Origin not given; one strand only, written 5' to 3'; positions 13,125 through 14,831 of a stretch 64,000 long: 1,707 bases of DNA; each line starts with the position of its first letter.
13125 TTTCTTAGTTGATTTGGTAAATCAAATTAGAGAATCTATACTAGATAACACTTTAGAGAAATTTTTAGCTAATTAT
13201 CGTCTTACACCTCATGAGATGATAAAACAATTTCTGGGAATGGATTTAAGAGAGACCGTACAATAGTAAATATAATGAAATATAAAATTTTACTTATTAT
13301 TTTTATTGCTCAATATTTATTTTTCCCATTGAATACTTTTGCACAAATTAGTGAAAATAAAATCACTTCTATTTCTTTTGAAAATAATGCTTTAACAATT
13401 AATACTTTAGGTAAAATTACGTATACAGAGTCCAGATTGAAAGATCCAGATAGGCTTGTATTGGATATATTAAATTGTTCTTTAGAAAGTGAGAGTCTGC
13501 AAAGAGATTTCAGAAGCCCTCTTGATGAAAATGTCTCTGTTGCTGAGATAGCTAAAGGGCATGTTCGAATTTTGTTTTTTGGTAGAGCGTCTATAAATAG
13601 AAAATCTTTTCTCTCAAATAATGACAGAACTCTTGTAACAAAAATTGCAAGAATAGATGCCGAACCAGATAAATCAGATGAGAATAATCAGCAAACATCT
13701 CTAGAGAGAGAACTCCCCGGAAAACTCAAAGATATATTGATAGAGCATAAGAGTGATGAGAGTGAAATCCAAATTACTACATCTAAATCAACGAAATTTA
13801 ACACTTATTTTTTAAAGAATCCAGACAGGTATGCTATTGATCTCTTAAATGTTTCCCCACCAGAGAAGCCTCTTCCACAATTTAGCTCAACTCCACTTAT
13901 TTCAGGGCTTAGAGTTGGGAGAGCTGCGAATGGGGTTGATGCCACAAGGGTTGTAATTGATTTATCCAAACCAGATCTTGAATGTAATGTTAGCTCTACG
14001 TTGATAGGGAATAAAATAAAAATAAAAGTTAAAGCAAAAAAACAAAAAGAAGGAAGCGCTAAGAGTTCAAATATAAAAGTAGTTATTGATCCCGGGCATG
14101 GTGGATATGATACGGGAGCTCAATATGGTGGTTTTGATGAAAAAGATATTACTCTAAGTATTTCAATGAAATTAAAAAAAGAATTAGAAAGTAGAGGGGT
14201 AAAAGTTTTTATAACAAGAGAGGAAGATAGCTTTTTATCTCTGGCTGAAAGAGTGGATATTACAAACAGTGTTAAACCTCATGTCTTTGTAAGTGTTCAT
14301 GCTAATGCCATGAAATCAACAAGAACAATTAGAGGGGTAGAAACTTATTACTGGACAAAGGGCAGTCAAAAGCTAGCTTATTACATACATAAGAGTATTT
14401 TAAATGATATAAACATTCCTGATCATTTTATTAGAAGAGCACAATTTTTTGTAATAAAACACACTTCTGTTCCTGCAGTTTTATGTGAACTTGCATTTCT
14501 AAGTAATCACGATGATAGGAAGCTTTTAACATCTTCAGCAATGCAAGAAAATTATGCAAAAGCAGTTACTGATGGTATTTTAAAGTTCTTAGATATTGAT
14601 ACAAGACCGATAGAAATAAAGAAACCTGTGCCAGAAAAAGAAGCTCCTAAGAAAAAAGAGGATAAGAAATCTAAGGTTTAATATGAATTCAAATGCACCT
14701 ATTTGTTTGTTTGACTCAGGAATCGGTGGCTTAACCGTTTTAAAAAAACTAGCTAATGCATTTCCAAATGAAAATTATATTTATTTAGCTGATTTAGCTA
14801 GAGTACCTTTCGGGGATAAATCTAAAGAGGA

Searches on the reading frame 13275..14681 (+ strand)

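Call 91: search_protein_families(library=ncbifam, proteins=[window:13275-14681:+], max_evalue=0.00001)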
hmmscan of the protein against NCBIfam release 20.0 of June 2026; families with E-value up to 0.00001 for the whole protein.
window:13275-14681:+ (468 aa): 6 families
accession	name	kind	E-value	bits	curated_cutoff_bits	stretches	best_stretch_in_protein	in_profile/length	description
TIGR02883.1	spore_cwlD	equivalog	2.7e-37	128.7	221.55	1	269-438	3-189/189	N-acetylmuramoyl-L-alanine amidase CwlD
NF007652.1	PRK10319.1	equivalog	6.6e-31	107.6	400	2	251-349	41-142/291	N-acetylmuramoyl-L-alanine amidase AmiA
NF038267.1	amidase_AmiC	exception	2.7e-30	105.3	700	1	251-358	170-279/407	N-acetylmuramoyl-L-alanine amidase AmiC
NF007751.0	PRK10431.1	equivalog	1.4e-21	76.6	532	2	257-347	182-274/445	N-acetylmuramoyl-L-alanine amidase AmiB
NF038140.1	amidase_Rv3717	exception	1.2e-14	54.3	335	1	282-347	60-127/233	Rv3717 family N-acetylmuramoyl-L-alanine amidase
NF050040.1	horm_taper_TftA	equivalog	6.5e-08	31.7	500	1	270-441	5-186/450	hormogonium tapered terminus morphoprotein TftA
